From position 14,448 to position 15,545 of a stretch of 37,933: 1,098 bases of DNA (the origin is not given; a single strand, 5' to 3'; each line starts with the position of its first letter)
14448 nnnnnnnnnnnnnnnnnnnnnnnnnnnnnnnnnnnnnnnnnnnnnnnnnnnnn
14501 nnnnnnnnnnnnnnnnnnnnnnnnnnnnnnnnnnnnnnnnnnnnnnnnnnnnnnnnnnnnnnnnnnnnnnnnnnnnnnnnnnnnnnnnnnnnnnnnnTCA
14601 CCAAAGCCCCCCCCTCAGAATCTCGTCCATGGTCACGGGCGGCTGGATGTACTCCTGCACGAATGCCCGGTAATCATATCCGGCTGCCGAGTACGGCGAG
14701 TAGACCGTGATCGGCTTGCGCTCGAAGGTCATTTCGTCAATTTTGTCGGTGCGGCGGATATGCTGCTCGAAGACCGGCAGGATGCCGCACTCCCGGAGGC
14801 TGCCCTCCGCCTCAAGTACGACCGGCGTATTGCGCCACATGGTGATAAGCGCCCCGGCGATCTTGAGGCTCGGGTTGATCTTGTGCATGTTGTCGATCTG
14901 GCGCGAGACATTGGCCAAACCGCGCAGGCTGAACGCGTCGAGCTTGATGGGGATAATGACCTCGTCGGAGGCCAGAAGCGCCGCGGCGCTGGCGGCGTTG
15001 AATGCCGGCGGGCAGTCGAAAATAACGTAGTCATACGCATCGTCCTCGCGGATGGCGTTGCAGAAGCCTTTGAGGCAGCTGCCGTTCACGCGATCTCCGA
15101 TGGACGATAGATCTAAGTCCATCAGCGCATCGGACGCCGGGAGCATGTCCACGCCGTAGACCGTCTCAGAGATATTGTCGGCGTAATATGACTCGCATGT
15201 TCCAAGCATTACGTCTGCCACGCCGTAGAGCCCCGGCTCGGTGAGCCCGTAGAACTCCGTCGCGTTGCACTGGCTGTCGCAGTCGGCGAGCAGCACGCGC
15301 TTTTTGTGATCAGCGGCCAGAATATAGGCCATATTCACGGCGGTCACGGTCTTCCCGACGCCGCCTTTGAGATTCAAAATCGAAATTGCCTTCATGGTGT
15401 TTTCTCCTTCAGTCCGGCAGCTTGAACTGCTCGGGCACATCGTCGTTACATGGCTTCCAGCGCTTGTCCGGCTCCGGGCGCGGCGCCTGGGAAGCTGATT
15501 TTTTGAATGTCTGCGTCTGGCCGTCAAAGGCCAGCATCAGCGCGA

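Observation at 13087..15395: ParA plus an atypical multi-domain ParB in a phage that also has an integrase and a tRNA-type attP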

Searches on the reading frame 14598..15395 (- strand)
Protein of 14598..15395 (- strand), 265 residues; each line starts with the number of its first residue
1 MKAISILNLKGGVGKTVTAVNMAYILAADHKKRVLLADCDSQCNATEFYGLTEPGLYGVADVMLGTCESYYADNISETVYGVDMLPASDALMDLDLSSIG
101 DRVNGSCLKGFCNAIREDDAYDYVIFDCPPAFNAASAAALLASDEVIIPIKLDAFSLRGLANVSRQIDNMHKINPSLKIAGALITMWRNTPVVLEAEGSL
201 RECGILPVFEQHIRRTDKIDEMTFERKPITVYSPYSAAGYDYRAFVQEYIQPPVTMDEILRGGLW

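Call 6: search_protein_families(library=pfam, proteins=[window:14598-15395:-], max_evalue=0.01)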
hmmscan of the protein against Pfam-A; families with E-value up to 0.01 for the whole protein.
window:14598-15395:- (265 aa): 8 families
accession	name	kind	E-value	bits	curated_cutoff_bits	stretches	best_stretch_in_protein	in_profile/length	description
PF13614.12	AAA_31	-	2.6e-39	135.4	27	1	1-179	1-177/177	AAA domain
PF01656.29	CbiA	-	1.2e-18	67.7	25.4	1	4-228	1-124/125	CobQ/CobB/MinD/ParA nucleotide binding domain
PF00142.24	Fer4_NifH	-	4e-06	26.9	25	1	10-245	8-240/271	4Fe-4S iron sulfur cluster binding proteins, NifH/frxC family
PF10609.15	ParA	-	8.2e-06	25.8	27.1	1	3-131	5-122/246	NUBPL iron-transfer P-loop NTPase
PF06564.18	CBP_BcsQ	-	1.5e-05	25.1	21.3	1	1-243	1-227/234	Cellulose biosynthesis protein BcsQ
PF09140.17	MipZ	-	0.00031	20.6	20.7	0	91-151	70-130/262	ATPase MipZ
PF02374.21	ArsA_ATPase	-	0.0014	18.4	24.3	0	9-36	8-35/305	Anion-transporting ATPase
PF17817.7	PDZ_5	-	0.0066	17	23.6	0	216-243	25-52/71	PDZ domain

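Call 7: search_protein_families(library=phrogs, proteins=[window:14598-15395:-], max_evalue=0.01)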
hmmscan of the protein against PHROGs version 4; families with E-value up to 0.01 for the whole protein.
window:14598-15395:- (265 aa): 1 family
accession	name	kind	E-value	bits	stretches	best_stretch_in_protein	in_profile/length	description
phrog_164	-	DNA, RNA and nucleotide metabolism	2e-55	189.8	1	1-250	224-470/500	ParA-like partition protein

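Call 65: search_protein_families(library=ncbifam, proteins=[window:14598-15395:-], max_evalue=0.01)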
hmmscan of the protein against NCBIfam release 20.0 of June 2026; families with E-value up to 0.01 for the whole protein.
window:14598-15395:- (265 aa): 25 families
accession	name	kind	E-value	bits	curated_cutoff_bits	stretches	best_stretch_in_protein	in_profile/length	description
NF041546.1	ParA_partition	equivalog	5e-22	78.5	180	2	119-217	75-172/203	ParA family partition ATPase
NF041283.1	PrgP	equivalog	1e-14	54.5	400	1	4-190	5-197/297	ParA superfamily DNA segregation protein PrgP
TIGR03453.1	partition_RepA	equivalog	1.2e-12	47.4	348.45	1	2-153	105-267/387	plasmid partitioning protein RepA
TIGR01968.1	minD_bact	equivalog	9.9e-12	44.7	212.9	1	2-169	2-160/261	septum site-determining protein MinD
TIGR01969.1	minD_arch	subfamily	8.4e-11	41.5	201.75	1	3-243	2-224/251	cell division ATPase MinD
TIGR03371.1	cellulose_yhjQ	equivalog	7.2e-10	38.8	157.85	1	1-244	1-236/246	cellulose biosynthesis protein BcsQ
TIGR03018.1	pepcterm_TyrKin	hypoth_equivalog_domain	6.5e-09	35.4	230.65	1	11-155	45-184/207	XrtA-associated tyrosine autokinase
NF047398.1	AAA_KGGVGR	domain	9.6e-08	32.6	90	1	2-167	3-189/190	KGGVGR-motif variant AAA ATPase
NF010443.0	PRK13869.1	subfamily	5e-07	28.8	446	1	2-152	122-283/405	plasmid-partitioning protein RepA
TIGR01007.1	eps_fam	subfamily_domain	3.1e-05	23.6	108.05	1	1-144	17-152/204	polysaccharide biosynthesis tyrosine autokinase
NF009701.0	PRK13230.1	subfamily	0.00015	20.8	350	1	3-48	3-46/291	nitrogenase reductase-like protein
TIGR04291.1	arsen_driv_ArsA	equivalog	0.00019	20.3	650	1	10-130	11-140/565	arsenical pump-driving ATPase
TIGR01281.1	DPOR_bchL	equivalog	0.00021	20.7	345.15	1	9-136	7-131/268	ferredoxin:protochlorophyllide reductase (ATP-dependent) iron-sulfur ATP-binding protein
TIGR01287.1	nifH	equivalog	0.00021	20.7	394.35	1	10-48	8-45/275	nitrogenase iron protein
NF041136.1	MrpORP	equivalog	0.00026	20.4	450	1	3-40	7-43/365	iron-sulfur cluster carrier protein MrpORP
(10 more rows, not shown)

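Call 66: search_protein_families(library=padloc, proteins=[window:14598-15395:-], max_evalue=0.01)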
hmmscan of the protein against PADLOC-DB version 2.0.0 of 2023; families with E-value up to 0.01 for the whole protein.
window:14598-15395:- (265 aa): 1 family
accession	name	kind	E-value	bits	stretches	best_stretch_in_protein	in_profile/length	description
PDLC04559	PDC-M28B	-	0.0011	16.2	1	4-40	131-166/438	-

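Call 67: search_solved_structures(query=window:14598-15395:-, max_evalue=0.001, show_alignments=1)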
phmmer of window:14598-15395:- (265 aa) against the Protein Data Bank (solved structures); distinct sequences matched with E-value up to 0.001: 33.
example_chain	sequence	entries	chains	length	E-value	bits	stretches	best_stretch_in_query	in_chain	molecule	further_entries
1wcv_1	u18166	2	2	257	1.7e-25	93.2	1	2-249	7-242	SEGREGATION PROTEIN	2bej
8ray_B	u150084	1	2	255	7.7e-25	91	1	3-248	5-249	ParA family protein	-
2bek_A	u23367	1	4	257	2.3e-24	89.5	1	2-249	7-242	SEGREGATION PROTEIN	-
6iub_A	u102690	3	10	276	1e-21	80.8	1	3-200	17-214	SpoOJ regulator (Soj)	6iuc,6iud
8jmj_A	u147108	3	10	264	1.1e-20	77.4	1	3-201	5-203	SpoOJ regulator (Soj)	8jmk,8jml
4pfs_A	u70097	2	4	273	7e-18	68.2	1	3-223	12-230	Cobyrinic Acid a,c-diamide synthase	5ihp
5if9_A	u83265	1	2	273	7.2e-18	68.2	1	3-223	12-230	Cobyrinic Acid a,c-diamide synthase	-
3pg5_A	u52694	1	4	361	1.1e-16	64.2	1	1-169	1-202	Uncharacterized protein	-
7dut_A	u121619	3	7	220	1e-12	51.3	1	4-172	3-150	SOJ protein (Soj)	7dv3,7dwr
6non_A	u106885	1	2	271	3.7e-10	42.9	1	1-173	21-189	Cobyrinic acid ac-diamide synthase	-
6noo_A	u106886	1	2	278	4e-10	42.8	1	1-173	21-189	Maintenance of carboxysome positioning A protein, MCDA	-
3k9g_A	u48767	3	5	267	2.1e-09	40.4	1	2-160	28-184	PF-32 protein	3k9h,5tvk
6nop_B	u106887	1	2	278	5.2e-09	39.2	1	1-173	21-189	Cobyrinic acid ac-diamide synthase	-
2oze_A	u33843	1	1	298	1.5e-08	37.6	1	3-232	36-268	Orf delta'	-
4v03_A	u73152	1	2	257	4.3e-07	32.9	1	4-177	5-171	SITE-DETERMINING PROTEIN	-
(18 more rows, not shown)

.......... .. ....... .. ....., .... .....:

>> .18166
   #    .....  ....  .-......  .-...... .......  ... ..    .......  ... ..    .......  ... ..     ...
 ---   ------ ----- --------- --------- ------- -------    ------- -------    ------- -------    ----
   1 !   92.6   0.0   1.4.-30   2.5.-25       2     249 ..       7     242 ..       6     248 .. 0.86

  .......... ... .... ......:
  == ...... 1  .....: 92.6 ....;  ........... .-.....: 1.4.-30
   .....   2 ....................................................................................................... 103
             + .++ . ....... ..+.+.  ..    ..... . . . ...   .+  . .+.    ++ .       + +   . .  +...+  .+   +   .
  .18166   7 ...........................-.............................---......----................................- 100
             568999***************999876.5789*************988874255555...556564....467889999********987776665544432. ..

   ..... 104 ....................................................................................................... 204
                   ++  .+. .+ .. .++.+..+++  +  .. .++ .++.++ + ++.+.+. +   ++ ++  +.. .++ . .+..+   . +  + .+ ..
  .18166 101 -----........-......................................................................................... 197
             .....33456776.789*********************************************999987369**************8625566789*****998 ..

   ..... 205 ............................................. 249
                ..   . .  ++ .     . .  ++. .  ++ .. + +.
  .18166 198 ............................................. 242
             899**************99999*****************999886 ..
